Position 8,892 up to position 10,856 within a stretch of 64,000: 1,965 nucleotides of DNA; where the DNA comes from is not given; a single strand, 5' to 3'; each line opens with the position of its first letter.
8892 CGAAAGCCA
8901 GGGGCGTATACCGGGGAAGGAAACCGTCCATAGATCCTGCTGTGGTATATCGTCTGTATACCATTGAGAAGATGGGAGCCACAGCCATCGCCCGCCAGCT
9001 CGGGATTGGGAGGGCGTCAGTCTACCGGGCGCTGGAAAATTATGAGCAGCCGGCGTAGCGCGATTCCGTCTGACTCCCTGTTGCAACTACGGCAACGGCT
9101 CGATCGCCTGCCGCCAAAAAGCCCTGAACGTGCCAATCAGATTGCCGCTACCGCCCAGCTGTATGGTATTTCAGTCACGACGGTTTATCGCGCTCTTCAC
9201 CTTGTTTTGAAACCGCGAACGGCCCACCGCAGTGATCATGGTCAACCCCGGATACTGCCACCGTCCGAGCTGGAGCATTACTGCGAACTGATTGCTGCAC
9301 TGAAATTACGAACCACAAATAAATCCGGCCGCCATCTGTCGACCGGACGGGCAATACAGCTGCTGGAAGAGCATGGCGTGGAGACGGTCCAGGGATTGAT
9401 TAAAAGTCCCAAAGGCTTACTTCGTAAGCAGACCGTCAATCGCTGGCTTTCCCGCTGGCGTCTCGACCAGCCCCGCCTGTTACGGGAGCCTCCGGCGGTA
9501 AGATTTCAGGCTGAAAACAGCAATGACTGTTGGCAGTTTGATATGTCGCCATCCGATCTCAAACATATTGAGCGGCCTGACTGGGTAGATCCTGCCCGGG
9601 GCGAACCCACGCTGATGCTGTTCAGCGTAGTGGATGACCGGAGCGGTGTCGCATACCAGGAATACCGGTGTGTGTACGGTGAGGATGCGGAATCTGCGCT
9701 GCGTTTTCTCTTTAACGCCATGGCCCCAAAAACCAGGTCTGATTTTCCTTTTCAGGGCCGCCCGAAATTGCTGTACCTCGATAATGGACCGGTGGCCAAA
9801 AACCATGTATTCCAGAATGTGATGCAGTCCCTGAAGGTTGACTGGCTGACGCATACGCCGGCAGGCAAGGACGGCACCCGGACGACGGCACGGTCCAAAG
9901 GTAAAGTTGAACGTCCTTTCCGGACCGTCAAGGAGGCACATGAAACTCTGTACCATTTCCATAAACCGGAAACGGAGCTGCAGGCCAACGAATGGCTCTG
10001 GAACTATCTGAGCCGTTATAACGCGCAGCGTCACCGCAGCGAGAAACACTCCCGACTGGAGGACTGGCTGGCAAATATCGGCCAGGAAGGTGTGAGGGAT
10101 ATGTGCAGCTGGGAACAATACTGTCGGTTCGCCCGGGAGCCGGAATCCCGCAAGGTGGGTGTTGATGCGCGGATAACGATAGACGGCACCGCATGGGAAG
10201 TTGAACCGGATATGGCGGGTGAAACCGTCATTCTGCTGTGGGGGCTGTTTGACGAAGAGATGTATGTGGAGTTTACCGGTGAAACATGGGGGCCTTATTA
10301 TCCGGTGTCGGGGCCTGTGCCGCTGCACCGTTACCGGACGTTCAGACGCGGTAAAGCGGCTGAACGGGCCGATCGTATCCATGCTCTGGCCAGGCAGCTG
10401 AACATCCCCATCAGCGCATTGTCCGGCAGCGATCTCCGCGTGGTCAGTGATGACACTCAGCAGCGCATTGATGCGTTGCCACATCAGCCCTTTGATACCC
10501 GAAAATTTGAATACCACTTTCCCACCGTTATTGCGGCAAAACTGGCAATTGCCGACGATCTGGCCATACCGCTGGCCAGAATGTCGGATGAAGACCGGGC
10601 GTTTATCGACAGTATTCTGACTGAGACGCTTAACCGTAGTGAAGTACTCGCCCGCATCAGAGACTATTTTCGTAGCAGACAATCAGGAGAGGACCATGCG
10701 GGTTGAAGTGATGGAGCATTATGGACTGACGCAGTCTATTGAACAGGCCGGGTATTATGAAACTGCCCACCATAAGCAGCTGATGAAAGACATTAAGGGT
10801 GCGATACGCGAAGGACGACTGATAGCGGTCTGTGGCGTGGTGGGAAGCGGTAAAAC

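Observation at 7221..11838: Compact TniAB transposon with 220-bp multi-repeat ends carrying a carbonic anhydrase and a resolvase; no target-selector gene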

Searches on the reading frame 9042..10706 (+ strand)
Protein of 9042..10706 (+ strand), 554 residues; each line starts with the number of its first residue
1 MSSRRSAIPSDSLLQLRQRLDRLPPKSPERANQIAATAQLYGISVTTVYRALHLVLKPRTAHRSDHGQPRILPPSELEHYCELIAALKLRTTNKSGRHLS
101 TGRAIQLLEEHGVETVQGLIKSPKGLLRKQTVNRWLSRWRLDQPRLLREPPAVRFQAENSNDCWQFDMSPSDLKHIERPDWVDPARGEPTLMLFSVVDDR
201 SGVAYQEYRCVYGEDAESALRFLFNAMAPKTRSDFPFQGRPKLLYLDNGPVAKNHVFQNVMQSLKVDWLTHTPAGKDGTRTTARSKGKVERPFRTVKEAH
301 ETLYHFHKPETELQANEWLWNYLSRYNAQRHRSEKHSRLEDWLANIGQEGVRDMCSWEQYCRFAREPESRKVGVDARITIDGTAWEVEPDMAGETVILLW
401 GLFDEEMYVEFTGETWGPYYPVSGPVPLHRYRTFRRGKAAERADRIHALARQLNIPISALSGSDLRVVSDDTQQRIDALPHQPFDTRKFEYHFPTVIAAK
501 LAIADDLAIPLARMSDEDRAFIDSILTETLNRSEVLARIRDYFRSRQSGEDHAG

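Call 7: search_protein_families(library=pfam, proteins=[window:9042-10706:+])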
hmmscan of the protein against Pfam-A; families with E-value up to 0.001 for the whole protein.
window:9042-10706:+ (554 aa): 1 family
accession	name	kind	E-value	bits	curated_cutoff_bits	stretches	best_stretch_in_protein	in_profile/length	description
PF13551.12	HTH_29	-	0.00068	20.1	28.1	0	34-55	15-36/64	Winged helix-turn helix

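Call 8: search_protein_families(library=ncbifam, proteins=[window:9042-10706:+])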
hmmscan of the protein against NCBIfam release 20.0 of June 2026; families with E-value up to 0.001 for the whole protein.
window:9042-10706:+ (554 aa): 2 families
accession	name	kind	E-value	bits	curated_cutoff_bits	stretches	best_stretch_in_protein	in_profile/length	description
NF033577.2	transpos_IS481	equivalog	2.7e-21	76.3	224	1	30-332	12-272/284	IS481 family transposase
NF033546.1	transpos_IS21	equivalog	4.6e-05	23.1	160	1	33-342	10-282/294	IS21 family transposase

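Call 11: search_solved_structures(query=window:9042-10706:+, max_evalue=10, show_alignments=2)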
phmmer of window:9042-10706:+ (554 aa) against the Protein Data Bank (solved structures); distinct sequences matched with E-value up to 10: 3.
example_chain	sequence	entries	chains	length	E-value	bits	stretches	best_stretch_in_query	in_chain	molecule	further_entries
9lhg_A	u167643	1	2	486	0.042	16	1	363-431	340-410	Beta-galactosidase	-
9lhi_A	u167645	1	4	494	0.043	16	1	363-431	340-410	Beta-galactosidase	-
9lhh_A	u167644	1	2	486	0.043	15.9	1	363-431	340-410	Beta-galactosidase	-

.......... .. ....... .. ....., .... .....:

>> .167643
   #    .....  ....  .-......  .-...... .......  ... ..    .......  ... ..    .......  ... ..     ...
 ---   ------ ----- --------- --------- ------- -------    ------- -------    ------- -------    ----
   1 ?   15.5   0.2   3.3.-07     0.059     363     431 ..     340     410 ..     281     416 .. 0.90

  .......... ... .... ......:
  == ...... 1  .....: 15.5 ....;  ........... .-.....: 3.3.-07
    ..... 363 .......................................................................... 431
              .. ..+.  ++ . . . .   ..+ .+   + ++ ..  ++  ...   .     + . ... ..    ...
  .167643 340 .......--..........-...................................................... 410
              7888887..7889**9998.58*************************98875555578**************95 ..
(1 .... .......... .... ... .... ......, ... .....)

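Call 22: find_homologous_proteins(query=window:9042-10706:+, max_evalue=0.00001)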
Query window:9042-10706:+ (554 aa): 3302 proteins with E <= 0.00001 among 8000 candidates; the best 120 are listed.
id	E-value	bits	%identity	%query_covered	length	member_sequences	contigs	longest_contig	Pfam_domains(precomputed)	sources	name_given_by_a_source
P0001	0.0e+0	1283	100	100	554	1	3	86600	-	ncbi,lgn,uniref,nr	ncbi:IS481 family transposase [Salmonella enterica]|uniref:IS481 family transposase n=1 Tax=Salmonel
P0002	0.0e+0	1282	100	100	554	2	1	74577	-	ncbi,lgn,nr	ncbi:TPA: transposase family protein [Salmonella enterica subsp. enterica serovar Dublin]|nr:transpo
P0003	0.0e+0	1282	100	100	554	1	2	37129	-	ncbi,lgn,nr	ncbi:transposase [Salmonella enterica subsp. enterica serovar Wangata]|nr:transposase [Salmonella en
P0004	0.0e+0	1281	100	100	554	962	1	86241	-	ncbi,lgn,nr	ncbi:TPA: transposase family protein [Salmonella enterica]|nr:transposase family protein [Salmonella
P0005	0.0e+0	1281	100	100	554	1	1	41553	-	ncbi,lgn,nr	ncbi:transposase [Salmonella enterica]|nr:transposase [Salmonella enterica]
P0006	0.0e+0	1261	99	100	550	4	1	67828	-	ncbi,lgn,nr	ncbi:transposase family protein [Salmonella enterica subsp. enterica serovar Enteritidis]|nr:transpo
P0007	0.0e+0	1223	95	100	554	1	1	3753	-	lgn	-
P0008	0.0e+0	1189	100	92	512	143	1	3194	-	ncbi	ncbi:transposase family protein, partial [Salmonella enterica]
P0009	0.0e+0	1056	81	100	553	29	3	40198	-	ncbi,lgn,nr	ncbi:transposase family protein [Salmonella enterica subsp. enterica]|nr:transposase [Salmonella ent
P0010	0.0e+0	1055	80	100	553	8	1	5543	-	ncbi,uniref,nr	ncbi:DDE-type integrase/transposase/recombinase [Photorhabdus stackebrandtii]|uniref:IS481 family tr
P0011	0.0e+0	1049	81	100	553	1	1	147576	-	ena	-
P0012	0.0e+0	1047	81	100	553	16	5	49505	-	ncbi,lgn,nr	ncbi:transposase family protein [Salmonella enterica]|nr:transposase family protein [Salmonella ente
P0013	0.0e+0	1045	81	100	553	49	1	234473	-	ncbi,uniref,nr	ncbi:Integrase, catalytic region [Serratia proteamaculans]|uniref:DDE-type integrase/transposase/rec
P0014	0.0e+0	1043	80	100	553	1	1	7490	-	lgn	-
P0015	0.0e+0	1041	81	100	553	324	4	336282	-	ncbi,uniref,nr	ncbi:transposase family protein [Enterobacter hormaechei]|uniref:DDE-type integrase/transposase/reco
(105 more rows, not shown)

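Call 30: search_dna_similar(query=window:9042-10706:+, collection=plasmids, mode=protein, max_rows=60, rows=spread, max_evalue=0.001)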
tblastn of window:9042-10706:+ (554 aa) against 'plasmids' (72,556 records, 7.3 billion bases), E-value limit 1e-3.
Records with a match: 778; places in all: 836; records where one place covers at least 80% of the query: 467.
Best place of each record, by identity: >=99% 217; 95-99% 38; 90-95% 26; 80-90% 111; 60-80% 208; <60% 178.
By first word of the organism name: Salmonella 235; Klebsiella 151; Yersinia 87; Enterobacter 45; Pseudomonas 44; Serratia 26; Nostoc 17; Escherichia 11; Pantoea 9; Streptomyces 9; and 64 more.
By predicted mobility (MOB-suite, as given by PLSDB): conjugative 342; non-mobilizable 267; mobilizable 169.
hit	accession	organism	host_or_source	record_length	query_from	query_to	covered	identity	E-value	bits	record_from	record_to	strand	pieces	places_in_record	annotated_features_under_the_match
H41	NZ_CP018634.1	Salmonella enterica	human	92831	1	554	100%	100.0%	0e+0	1071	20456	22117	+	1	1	IS481 family transposase | ExeA family protein | recombinase family protein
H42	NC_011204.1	Salmonella enterica subsp. enterica serovar Dublin str. ...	-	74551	1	554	100%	100.0%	0e+0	1071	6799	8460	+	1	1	IS481 family transposase | ExeA family protein | recombinase family protein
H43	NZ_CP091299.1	Salmonella enterica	Pelicanus rufescens,kidney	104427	1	554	100%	100.0%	0e+0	1071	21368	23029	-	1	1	IS481 family transposase | ExeA family protein | recombinase family protein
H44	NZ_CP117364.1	Salmonella enterica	Bos taurus,lung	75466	1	554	100%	100.0%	0e+0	1071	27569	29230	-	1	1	IS481 family transposase | ExeA family protein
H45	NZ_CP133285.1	Salmonella enterica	-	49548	1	554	100%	100.0%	0e+0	1071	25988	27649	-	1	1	IS481 family transposase | ExeA family protein | recombinase family protein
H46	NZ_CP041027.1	Salmonella enterica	bovine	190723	1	554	100%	99.8%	0e+0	1068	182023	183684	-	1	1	IS481 family transposase | ExeA family protein | recombinase family protein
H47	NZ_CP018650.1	Salmonella enterica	human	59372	1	554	100%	99.8%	0e+0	1068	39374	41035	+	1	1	IS481 family transposase | ExeA family protein | recombinase family protein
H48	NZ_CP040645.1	Salmonella enterica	-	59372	1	554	100%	99.8%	0e+0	1068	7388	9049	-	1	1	IS481 family transposase | ExeA family protein | recombinase family protein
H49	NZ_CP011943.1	Salmonella enterica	Poultry environment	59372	1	554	100%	99.8%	0e+0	1068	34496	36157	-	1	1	IS481 family transposase | ExeA family protein | recombinase family protein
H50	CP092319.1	Salmonella enterica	-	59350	1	554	100%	99.8%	0e+0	1068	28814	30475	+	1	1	none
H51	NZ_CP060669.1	Salmonella enterica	Chicken meat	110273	1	554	100%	99.8%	0e+0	1068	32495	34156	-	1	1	IS481 family transposase | ExeA family protein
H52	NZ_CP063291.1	Salmonella enterica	Homo sapiens,stool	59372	1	554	100%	99.8%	0e+0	1068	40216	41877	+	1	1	IS481 family transposase | ExeA family protein | recombinase family protein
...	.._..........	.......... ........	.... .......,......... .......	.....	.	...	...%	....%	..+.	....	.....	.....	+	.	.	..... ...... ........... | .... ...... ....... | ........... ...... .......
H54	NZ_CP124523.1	Salmonella enterica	Homo sapiens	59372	1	554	100%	99.8%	0e+0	1068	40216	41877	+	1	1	IS481 family transposase | ExeA family protein | recombinase family protein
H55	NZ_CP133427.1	Salmonella enterica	Human feces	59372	1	554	100%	99.8%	0e+0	1068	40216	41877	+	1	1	IS481 family transposase | ExeA family protein | recombinase family protein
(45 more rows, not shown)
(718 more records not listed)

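Call 31: find_related_loci(query=A1, collection=genome_contigs, flank=10000)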
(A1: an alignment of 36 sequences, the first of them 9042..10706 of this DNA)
Query A1 (554 aa) in genome_contigs; peptide patterns used: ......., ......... (x = any residue, [..] = any of these).
246 stretches matched a pattern; 205 encode a relative of the query (tblastn E <= 1e-3); the best 80 are kept; 80 distinct loci.
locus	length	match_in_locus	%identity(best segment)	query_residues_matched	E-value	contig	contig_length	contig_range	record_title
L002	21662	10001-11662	99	1-554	0e+0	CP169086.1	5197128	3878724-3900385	Enterobacter hormaechei strain B17-3 chromosome, complete genome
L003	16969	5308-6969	97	1-554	0e+0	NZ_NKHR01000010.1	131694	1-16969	Xenorhabdus sp. PB62.4 Xenpb_10, whole genome shotgun sequence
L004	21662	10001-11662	95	1-554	0e+0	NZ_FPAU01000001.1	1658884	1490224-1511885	Kosakonia arachidis strain Ah-143, whole genome shotgun sequence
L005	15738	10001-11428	95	1-476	0e+0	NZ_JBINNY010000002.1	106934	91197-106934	Dryocola sp. BD626 BD626_2, whole genome shotgun sequence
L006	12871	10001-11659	81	1-554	0e+0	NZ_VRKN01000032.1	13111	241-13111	Enterobacter asburiae strain TN152 NODE_34_length_13111_cov_122.205, whole genome shotgun sequence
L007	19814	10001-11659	80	1-554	0e+0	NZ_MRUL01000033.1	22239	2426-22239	Izhakiella australiensis strain D4N98 NODE_33_length_22239_cov_194.223_ID_5030, whole genome shotgun sequence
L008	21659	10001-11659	78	1-554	0e+0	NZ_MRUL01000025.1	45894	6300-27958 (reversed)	Izhakiella australiensis strain D4N98 map unlocalized plasmid unnamed NODE_25_length_45894_cov_192.909_ID_4826, whole ge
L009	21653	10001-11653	77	1-554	0e+0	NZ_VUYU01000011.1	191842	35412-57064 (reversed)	Massilia rubra strain CCM 8692 NODE_11_length_191842_cov_6.055530, whole genome shotgun sequence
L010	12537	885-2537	76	1-554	0e+0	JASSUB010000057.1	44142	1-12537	MAG: Mycoavidus cysteinexigens isolate BRE-NVP60 NODE_23_length_44142_cov_11.090367, whole genome shotgun sequence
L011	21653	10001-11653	76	1-554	0e+0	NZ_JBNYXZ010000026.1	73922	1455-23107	Janthinobacterium sp. MDT1-19 NODE_26_length_73922_cov_61.352104, whole genome shotgun sequence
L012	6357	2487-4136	75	1-553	0e+0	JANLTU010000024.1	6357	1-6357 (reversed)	MAG: Gammaproteobacteria bacterium isolate OTE_25_metabat_136 OTE_25_k141_3646575, whole genome shotgun sequence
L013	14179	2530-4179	75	1-553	0e+0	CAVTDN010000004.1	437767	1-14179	MAG: uncultured delta proteobacterium isolate MFD00905.bin.2.105 genome assembly, contig: contig_13881, whole genome sho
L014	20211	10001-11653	76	1-554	0e+0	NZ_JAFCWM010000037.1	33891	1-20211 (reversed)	Massilia sp. TWR1-2-2 NODE_37_length_33891_cov_62.665699, whole genome shotgun sequence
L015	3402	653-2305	75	1-554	0e+0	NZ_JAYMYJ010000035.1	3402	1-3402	Candidatus Thiothrix sp. SCUT-1 NODE_17962_length_3402_cov_824.827596, whole genome shotgun sequence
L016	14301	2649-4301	76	1-554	0e+0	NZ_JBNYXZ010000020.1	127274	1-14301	Janthinobacterium sp. MDT1-19 NODE_20_length_127274_cov_47.428337, whole genome shotgun sequence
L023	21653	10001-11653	73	2-554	0e+0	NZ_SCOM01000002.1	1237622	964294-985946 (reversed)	Pseudomonas sp. F(2018) NODE_2_length_1237622_cov_120.341424, whole genome shotgun sequence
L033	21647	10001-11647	72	2-553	0e+0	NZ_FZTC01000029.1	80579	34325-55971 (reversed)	Klebsiella grimontii strain 06D021, whole genome shotgun sequence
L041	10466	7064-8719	71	2-554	0e+0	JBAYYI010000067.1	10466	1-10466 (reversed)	MAG: Bacteroidales bacterium isolate SO_2017_CLC_2 scaffold_10740_c1_PH3_2017, whole genome shotgun sequence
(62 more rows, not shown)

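Call 38: predict_structure(alignment_id=A1)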
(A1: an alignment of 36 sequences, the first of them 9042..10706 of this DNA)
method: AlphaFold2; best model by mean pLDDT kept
length: 554 residues; sequences in the alignment: 36
mean_pLDDT: 54.7   pTM: 0.29
mean pLDDT of the five models: 54.7, 53.7, 53.2, 50.3, 48.3
residues with pLDDT >= 90: 1; 70-90: 136; 50-70: 156; < 50: 261
segments of 3 or more residues with pLDDT < 50: 1-5, 56-70, 93-96, 145-153, 160-217, 234-292, 329-338, 345-352, 363-377, 389-396, 401-403, 422-441, 458-486, 547-554
pLDDT, mean of each block of 10 residues (from residue 1): 52 79 81 88 84 55 32 74 68 55 79 65 80 76 52 51 45 42 35 27 35 43 54 46 41 42 39 28 31 51 58 66 56 43 49 56 39 41 51 47 53 55 40 33 56 59 40 41 45 80 71 82 89 82 58 35
secondary structure, 60 per line:
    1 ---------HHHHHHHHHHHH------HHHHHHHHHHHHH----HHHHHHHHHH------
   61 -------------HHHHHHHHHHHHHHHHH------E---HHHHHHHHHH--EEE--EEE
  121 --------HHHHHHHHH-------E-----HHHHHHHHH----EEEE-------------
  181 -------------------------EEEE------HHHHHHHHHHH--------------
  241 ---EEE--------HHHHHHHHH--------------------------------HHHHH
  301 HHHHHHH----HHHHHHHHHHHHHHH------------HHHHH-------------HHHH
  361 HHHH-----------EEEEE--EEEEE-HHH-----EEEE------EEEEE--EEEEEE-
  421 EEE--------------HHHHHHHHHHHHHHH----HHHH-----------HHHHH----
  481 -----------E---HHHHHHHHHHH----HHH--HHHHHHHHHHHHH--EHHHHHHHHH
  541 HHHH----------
elements in order: H10-21 H28-40 H45-54 H74-90 H101-110 E113-115 E118-120 H129-137 H151-159 E164-167 E206-209 H216-226 E244-246 H255-263 H296-307 H312-326 H339-343 H357-364 E376-380 E383-387 E397-400 E407-411 E414-419 E421-423 H438-452 H457-460 H472-476 H496-506 H516-528 H532-544

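Call 39: search_protein_representatives(protein=window:9042-10706:+)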
Query: 554 residues. Proteins with E-value up to 0.001 (for the whole library): 1860; up to 1e-10: 1019; up to 1e-30: 253. The best 150 are listed.
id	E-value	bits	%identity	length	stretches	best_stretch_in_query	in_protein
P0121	1.8e-201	687.3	57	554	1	8-553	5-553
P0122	1.5e-161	555.5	49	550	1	6-546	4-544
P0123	7.2e-153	526.9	46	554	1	7-545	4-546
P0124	4.1e-141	488.1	55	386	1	165-553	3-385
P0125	2.5e-137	475.6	53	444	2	5-307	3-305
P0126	7.9e-129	447.5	44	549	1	8-547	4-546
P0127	1.9e-122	426.5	63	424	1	6-316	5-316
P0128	7.3e-121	421.2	40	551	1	11-545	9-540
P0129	1.8e-117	410.0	77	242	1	1-236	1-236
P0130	2.1e-115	403.2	59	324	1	152-463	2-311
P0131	2.0e-114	400.0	41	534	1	7-543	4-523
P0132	1.2e-113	397.4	39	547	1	7-545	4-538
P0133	4.5e-112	392.2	54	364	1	7-351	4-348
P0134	8.0e-111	388.1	62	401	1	4-289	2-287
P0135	2.6e-108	379.8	63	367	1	153-447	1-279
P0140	2.3e-96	340.4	36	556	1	8-540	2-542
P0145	1.3e-89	318.1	35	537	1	8-544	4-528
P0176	9.1e-68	246.0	31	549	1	7-481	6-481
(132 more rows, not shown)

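Call 40: search_protein_families(library=pfam, proteins=[P0121, P0122, P0123, P0126, P0128, P0131, P0132, P0140, P0145, P0176], max_evalue=0.01)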
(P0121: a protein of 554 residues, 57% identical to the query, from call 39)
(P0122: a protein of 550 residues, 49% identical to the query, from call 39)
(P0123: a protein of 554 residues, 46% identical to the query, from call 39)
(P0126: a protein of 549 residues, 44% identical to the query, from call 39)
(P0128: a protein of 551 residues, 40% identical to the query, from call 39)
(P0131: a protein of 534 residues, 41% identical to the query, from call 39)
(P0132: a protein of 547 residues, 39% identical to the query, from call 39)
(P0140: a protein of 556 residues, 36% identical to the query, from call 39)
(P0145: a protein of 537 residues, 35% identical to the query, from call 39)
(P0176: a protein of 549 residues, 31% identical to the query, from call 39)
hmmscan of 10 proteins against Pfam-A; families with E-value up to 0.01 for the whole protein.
P0121 (554 aa): 1 family
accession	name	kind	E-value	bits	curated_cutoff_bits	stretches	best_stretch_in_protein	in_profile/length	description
PF00665.32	rve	-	0.00083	20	32.6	1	156-271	2-99/102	Integrase core domain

P0122 (550 aa): 4 families
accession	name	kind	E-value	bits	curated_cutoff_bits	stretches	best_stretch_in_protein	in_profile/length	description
PF00665.32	rve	-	1.2e-07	32.3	32.6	1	156-265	2-97/102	Integrase core domain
PF13384.12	HTH_23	-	0.00023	21.3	24.6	0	33-55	21-43/50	Homeodomain-like domain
PF01498.24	HTH_Tnp_Tc3_2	-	0.0059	17.3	31.5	0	21-52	7-41/72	Transposase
PF01381.28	HTH_3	-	0.0076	16.7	23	0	27-57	7-37/55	Helix-turn-helix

P0123 (554 aa): 2 families
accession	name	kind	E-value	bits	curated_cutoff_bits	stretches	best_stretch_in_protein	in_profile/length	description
PF00665.32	rve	-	0.0021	18.7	32.6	0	155-268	2-97/102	Integrase core domain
PF13683.12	rve_3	-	0.0095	16.1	26.5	0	277-327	10-57/67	Integrase core domain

P0126 (549 aa): 0 families

P0128 (551 aa): 1 family
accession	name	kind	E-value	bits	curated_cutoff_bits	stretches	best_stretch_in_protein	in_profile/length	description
PF00665.32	rve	-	7.3e-05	23.4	32.6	1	156-266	2-99/102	Integrase core domain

P0131 (534 aa): 2 families
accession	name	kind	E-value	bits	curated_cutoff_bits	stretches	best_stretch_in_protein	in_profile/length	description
PF00665.32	rve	-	2.5e-05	24.9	32.6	1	157-265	4-101/102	Integrase core domain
PF13683.12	rve_3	-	0.00025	21.1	26.5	1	271-323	11-61/67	Integrase core domain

P0132 (547 aa): 1 family
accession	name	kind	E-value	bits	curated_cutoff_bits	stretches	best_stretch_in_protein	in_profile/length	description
PF13683.12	rve_3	-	4.9e-05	23.4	26.5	1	271-322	11-60/67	Integrase core domain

P0140 (556 aa): 1 family
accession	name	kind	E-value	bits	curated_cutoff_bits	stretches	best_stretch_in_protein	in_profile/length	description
PF00665.32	rve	-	1.7e-05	25.5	32.6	1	151-275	2-99/102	Integrase core domain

P0145 (537 aa): 1 family
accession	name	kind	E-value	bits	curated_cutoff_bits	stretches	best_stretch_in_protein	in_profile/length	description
PF00665.32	rve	-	1.9e-05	25.3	32.6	1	158-267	4-99/102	Integrase core domain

P0176 (549 aa): 0 families
